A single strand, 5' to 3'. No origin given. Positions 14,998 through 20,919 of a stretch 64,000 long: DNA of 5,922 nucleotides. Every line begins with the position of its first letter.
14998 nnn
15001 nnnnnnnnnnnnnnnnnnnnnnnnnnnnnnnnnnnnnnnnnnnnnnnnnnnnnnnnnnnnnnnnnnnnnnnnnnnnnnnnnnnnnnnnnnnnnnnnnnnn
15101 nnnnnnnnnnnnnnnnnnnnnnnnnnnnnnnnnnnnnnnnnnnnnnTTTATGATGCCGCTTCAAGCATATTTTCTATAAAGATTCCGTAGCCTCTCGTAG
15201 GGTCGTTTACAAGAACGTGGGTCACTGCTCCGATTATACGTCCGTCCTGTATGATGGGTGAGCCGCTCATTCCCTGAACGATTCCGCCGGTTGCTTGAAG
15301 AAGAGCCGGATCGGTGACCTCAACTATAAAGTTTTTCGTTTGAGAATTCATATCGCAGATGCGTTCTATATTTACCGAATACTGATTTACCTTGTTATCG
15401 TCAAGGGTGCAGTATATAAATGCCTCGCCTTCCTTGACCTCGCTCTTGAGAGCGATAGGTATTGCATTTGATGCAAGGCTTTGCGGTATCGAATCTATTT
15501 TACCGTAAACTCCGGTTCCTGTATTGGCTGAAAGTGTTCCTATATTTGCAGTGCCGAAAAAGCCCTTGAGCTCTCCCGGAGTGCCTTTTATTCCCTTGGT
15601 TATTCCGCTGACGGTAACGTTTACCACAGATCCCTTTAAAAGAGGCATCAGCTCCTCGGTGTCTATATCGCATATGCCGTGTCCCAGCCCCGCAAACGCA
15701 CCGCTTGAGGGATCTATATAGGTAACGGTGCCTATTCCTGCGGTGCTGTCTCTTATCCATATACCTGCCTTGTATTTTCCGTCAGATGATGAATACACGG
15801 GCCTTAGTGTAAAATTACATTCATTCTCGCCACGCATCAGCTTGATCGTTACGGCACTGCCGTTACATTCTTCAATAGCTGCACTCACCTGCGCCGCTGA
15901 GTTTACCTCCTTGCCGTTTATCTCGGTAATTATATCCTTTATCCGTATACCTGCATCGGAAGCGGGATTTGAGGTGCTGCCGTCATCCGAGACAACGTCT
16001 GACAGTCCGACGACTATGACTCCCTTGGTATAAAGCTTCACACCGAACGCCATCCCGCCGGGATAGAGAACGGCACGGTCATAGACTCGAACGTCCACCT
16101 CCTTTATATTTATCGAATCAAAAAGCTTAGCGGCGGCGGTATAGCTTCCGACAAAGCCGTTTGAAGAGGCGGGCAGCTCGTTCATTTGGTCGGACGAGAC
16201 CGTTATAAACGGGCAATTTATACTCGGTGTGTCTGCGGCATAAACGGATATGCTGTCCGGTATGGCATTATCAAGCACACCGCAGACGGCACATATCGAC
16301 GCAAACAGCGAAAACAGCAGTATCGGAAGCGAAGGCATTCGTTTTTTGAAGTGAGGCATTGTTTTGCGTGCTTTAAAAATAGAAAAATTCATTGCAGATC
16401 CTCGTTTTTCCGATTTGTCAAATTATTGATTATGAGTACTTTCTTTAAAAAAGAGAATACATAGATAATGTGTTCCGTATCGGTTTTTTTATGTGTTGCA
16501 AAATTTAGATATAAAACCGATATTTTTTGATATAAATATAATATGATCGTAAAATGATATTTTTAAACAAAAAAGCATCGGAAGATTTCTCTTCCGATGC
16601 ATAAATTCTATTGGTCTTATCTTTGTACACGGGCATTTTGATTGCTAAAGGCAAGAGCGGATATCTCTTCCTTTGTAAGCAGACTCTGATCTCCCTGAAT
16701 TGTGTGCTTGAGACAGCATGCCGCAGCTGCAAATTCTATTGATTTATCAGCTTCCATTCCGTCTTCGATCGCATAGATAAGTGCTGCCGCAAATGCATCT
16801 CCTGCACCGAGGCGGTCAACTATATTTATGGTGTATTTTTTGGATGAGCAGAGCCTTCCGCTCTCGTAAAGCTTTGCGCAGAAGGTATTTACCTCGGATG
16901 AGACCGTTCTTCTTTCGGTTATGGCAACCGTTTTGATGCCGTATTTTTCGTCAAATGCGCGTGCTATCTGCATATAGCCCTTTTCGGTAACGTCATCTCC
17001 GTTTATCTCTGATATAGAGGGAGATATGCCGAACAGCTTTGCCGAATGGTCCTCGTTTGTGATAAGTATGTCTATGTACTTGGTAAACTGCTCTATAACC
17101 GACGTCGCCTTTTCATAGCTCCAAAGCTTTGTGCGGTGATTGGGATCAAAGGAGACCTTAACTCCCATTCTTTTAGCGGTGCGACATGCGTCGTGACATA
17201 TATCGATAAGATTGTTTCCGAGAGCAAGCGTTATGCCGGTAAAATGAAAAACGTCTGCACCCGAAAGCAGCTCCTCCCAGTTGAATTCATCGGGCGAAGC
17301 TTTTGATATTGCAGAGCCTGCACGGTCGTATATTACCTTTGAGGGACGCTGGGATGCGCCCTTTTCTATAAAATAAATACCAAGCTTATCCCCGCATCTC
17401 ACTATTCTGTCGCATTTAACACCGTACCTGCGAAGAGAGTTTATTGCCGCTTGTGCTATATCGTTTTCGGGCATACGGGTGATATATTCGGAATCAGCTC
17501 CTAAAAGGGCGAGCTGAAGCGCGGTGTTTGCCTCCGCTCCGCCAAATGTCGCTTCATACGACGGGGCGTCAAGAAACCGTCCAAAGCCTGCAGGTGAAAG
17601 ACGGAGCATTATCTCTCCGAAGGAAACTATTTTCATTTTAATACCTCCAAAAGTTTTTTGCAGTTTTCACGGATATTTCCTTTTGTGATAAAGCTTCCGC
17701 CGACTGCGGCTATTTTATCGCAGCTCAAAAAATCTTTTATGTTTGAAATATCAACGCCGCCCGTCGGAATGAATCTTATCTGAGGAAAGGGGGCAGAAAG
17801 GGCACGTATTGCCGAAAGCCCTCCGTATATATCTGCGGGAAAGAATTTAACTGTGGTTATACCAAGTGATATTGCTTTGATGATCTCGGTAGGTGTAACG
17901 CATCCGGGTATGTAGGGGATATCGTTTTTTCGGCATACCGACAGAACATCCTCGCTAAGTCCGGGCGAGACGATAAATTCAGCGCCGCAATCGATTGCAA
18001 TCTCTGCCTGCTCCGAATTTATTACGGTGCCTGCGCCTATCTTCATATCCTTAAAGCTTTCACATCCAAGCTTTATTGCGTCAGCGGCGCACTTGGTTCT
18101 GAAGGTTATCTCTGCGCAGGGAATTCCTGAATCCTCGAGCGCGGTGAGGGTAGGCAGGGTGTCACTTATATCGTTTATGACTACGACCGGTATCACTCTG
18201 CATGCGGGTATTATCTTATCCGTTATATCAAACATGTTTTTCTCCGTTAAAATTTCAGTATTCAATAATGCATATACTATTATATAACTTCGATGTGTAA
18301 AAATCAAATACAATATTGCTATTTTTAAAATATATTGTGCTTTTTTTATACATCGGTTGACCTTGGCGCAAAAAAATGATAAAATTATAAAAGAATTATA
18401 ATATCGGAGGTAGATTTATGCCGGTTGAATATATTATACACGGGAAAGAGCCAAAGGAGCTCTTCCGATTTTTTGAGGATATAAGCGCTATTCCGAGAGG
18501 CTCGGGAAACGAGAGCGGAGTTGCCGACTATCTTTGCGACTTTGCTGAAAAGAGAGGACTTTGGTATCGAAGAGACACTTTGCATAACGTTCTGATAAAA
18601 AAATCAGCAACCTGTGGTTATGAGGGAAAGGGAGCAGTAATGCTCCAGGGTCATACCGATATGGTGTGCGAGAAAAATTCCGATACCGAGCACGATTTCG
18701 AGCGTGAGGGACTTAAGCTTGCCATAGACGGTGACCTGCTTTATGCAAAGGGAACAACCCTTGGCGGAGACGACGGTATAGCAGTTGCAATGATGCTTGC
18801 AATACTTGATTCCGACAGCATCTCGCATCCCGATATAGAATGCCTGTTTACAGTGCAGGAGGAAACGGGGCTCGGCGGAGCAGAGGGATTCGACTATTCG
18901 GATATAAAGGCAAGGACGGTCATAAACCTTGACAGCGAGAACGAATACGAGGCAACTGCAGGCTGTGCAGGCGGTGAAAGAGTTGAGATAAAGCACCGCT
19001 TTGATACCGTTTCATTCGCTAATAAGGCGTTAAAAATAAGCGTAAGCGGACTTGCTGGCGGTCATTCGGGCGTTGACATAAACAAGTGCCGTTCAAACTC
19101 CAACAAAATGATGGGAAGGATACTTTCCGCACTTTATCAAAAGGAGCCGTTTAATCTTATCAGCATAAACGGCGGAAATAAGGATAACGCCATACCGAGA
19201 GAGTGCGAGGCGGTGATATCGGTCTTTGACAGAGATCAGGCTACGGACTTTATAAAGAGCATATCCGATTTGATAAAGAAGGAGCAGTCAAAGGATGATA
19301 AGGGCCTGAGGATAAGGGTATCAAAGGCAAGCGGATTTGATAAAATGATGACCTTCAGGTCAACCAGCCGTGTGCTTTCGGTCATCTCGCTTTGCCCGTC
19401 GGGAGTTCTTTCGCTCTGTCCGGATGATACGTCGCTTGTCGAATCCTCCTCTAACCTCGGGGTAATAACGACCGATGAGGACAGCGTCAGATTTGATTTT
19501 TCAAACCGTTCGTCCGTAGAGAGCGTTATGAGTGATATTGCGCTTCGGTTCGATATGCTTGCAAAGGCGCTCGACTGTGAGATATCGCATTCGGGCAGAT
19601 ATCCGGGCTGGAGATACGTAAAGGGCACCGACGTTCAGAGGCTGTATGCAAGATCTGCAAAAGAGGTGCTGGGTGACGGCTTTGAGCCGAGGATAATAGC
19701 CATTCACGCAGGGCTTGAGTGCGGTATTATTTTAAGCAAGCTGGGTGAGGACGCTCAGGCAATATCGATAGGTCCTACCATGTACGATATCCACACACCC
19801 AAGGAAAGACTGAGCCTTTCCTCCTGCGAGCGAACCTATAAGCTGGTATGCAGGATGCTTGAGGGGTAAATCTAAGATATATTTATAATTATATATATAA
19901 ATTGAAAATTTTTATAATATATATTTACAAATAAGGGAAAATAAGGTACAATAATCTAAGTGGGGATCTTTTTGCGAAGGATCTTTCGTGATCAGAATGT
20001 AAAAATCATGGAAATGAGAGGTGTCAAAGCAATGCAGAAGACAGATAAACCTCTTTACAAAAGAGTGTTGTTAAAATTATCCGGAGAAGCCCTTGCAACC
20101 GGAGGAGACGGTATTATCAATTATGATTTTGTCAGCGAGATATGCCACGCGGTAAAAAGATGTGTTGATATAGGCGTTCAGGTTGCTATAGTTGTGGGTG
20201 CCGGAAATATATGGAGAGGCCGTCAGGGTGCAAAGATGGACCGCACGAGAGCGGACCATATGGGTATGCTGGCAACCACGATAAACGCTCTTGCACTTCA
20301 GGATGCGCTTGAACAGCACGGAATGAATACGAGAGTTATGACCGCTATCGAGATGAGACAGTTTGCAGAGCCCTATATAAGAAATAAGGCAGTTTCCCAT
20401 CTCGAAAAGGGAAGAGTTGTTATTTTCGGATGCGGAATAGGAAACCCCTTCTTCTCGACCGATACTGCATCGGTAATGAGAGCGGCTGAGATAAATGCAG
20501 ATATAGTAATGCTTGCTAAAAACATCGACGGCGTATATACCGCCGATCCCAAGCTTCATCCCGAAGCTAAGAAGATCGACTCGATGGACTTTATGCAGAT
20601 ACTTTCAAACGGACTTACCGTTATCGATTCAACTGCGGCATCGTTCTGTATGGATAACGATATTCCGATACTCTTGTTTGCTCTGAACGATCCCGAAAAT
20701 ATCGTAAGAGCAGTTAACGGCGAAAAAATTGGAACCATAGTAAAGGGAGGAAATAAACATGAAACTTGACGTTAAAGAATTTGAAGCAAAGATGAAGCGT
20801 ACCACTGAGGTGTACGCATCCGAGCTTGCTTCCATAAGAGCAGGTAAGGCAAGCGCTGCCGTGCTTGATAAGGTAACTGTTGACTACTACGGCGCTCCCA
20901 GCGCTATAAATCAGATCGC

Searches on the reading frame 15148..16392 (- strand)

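Call 13: search_protein_families(library=pfam, proteins=[window:15148-16392:-], max_evalue=0.001)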
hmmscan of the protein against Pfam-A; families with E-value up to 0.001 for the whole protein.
window:15148-16392:- (414 aa): 4 families
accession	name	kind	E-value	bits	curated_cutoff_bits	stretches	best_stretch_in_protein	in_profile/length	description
PF05580.18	Peptidase_S55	-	1.2e-83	280.7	25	1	206-410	2-210/210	SpoIVB peptidase S55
PF13180.12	PDZ_2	-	6e-09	36.5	27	1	140-196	21-78/80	PDZ domain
PF17820.7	PDZ_6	-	7.5e-09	35.6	27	1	143-185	10-52/54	PDZ domain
PF00595.29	PDZ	-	0.00032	21.5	23.2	1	143-184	37-79/81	PDZ domain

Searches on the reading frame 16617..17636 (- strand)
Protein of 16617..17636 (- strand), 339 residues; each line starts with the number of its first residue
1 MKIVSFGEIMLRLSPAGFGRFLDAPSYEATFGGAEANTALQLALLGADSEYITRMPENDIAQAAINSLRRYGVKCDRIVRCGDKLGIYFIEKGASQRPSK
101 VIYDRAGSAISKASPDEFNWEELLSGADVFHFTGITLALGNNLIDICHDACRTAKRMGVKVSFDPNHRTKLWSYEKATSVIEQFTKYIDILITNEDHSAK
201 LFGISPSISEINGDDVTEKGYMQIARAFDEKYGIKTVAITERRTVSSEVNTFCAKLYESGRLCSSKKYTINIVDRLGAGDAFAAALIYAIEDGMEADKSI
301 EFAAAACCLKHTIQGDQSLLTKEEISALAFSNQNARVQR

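Call 13: search_protein_families(library=pfam, proteins=[window:16617-17636:-], max_evalue=0.001)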
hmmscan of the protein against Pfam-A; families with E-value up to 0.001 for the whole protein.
window:16617-17636:- (339 aa): 1 family
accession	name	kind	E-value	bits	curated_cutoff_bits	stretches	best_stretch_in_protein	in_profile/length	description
PF00294.29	PfkB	-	1.4e-32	113.7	25.8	1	2-318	3-297/302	pfkB family carbohydrate kinase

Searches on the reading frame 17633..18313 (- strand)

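Call 13: search_protein_families(library=pfam, proteins=[window:17633-18313:-], max_evalue=0.001)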
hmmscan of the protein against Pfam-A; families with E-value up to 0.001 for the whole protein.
window:17633-18313:- (226 aa): 1 family
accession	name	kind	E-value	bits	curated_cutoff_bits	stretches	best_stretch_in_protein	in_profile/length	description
PF01081.25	Aldolase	-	4.1e-62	209.6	27.8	1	33-214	3-185/196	KDPG and KHG aldolase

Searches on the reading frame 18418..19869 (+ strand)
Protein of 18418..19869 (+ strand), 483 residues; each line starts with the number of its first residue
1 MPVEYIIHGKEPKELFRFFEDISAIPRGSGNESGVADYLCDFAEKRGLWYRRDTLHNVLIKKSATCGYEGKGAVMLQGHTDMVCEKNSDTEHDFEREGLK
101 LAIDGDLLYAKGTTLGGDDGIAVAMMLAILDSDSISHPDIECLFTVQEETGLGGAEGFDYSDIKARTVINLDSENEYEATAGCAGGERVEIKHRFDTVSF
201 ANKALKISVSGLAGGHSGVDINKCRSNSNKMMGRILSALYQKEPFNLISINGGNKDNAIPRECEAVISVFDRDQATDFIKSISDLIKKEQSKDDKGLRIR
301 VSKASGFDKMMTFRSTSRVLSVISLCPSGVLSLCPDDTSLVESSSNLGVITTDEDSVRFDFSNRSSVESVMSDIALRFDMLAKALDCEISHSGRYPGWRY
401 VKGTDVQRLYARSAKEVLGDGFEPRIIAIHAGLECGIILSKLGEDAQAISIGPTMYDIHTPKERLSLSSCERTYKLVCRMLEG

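Call 13: search_protein_families(library=pfam, proteins=[window:18418-19869:+], max_evalue=0.001)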
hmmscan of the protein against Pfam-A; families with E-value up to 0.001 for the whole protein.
window:18418-19869:+ (483 aa): 3 families
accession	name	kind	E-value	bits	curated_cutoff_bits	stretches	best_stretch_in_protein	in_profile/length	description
PF07687.19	M20_dimer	-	1.7e-13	50.9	21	1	208-293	2-106/107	Peptidase dimerisation domain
PF01546.33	Peptidase_M20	-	2e-10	41.4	24.6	1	75-482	1-205/206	Peptidase family M20/M25/M40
PF05343.19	Peptidase_M42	-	6.5e-06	25.8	23.2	0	118-172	134-189/292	M42 glutamyl aminopeptidase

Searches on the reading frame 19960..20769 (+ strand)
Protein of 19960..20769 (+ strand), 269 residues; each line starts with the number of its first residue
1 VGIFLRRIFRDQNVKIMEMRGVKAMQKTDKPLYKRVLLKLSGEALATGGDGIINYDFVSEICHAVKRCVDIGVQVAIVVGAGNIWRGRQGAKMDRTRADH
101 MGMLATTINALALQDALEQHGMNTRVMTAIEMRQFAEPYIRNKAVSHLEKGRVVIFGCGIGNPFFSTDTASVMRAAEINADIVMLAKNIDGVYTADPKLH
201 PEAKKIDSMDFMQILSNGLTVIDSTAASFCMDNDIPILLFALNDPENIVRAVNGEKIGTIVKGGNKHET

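Call 13: search_protein_families(library=pfam, proteins=[window:19960-20769:+], max_evalue=0.001)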
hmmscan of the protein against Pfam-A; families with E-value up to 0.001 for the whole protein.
window:19960-20769:+ (269 aa): 1 family
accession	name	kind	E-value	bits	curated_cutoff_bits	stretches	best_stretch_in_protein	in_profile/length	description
PF00696.33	AA_kinase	-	5.4e-35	121.7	24.9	1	34-240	1-233/234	Amino acid kinase family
